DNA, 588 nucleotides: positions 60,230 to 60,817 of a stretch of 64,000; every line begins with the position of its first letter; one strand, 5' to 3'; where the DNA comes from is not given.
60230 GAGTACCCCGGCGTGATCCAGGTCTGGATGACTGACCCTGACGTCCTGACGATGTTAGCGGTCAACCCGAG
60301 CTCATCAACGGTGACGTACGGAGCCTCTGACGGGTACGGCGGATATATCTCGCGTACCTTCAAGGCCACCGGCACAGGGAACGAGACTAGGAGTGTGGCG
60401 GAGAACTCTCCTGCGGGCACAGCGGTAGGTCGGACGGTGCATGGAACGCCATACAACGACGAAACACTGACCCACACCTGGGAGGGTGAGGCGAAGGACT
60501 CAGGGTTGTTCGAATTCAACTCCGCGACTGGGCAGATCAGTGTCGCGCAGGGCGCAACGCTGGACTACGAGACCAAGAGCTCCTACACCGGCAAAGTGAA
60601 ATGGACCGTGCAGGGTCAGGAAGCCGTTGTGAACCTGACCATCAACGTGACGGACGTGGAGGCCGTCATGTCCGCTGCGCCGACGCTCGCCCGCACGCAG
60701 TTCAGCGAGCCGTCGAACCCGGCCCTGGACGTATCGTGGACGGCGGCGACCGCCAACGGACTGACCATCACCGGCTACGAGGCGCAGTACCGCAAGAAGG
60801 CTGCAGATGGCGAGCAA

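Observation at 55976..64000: Largest gene of the window is absent from the ORF track: >2,650-codon secreted protein built from eight tandem Ig-like/cadherin/FN3 supermodules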

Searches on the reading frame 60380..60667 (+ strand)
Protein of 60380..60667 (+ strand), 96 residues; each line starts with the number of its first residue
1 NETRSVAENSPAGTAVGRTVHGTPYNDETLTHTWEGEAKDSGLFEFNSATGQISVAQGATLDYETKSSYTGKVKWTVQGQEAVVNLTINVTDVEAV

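Call 70: search_solved_structures(query=window:60380-60667:+, max_evalue=0.01, show_alignments=2)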
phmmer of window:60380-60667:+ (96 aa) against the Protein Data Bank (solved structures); distinct sequences matched with E-value up to 0.01: 8.
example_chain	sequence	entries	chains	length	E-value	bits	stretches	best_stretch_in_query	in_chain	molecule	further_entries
7sgx_A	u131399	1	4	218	3.1e-07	33.4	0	6-94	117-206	Cadherin 23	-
8vy2_A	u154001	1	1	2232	6.9e-06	29.2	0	5-93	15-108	Cadherin EGF LAG seven-pass G-type receptor 1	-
7n4p_A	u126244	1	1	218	1e-05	28.6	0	6-94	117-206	Cadherin 23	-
8d40_A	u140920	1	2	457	0.00017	24.7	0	6-88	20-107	Cadherin EGF LAG seven-pass G-type receptor 1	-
5w4t_C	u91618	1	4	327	0.00054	23.1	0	6-94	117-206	Cadherin 23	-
5un2_A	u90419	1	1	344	0.0042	20.2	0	5-66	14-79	Cadherin-23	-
5szq_A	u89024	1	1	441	0.0044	20.2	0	5-73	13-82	Protocadherin gamma-A4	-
2a62_A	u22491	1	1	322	0.0096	19.1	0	5-74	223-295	Cadherin-8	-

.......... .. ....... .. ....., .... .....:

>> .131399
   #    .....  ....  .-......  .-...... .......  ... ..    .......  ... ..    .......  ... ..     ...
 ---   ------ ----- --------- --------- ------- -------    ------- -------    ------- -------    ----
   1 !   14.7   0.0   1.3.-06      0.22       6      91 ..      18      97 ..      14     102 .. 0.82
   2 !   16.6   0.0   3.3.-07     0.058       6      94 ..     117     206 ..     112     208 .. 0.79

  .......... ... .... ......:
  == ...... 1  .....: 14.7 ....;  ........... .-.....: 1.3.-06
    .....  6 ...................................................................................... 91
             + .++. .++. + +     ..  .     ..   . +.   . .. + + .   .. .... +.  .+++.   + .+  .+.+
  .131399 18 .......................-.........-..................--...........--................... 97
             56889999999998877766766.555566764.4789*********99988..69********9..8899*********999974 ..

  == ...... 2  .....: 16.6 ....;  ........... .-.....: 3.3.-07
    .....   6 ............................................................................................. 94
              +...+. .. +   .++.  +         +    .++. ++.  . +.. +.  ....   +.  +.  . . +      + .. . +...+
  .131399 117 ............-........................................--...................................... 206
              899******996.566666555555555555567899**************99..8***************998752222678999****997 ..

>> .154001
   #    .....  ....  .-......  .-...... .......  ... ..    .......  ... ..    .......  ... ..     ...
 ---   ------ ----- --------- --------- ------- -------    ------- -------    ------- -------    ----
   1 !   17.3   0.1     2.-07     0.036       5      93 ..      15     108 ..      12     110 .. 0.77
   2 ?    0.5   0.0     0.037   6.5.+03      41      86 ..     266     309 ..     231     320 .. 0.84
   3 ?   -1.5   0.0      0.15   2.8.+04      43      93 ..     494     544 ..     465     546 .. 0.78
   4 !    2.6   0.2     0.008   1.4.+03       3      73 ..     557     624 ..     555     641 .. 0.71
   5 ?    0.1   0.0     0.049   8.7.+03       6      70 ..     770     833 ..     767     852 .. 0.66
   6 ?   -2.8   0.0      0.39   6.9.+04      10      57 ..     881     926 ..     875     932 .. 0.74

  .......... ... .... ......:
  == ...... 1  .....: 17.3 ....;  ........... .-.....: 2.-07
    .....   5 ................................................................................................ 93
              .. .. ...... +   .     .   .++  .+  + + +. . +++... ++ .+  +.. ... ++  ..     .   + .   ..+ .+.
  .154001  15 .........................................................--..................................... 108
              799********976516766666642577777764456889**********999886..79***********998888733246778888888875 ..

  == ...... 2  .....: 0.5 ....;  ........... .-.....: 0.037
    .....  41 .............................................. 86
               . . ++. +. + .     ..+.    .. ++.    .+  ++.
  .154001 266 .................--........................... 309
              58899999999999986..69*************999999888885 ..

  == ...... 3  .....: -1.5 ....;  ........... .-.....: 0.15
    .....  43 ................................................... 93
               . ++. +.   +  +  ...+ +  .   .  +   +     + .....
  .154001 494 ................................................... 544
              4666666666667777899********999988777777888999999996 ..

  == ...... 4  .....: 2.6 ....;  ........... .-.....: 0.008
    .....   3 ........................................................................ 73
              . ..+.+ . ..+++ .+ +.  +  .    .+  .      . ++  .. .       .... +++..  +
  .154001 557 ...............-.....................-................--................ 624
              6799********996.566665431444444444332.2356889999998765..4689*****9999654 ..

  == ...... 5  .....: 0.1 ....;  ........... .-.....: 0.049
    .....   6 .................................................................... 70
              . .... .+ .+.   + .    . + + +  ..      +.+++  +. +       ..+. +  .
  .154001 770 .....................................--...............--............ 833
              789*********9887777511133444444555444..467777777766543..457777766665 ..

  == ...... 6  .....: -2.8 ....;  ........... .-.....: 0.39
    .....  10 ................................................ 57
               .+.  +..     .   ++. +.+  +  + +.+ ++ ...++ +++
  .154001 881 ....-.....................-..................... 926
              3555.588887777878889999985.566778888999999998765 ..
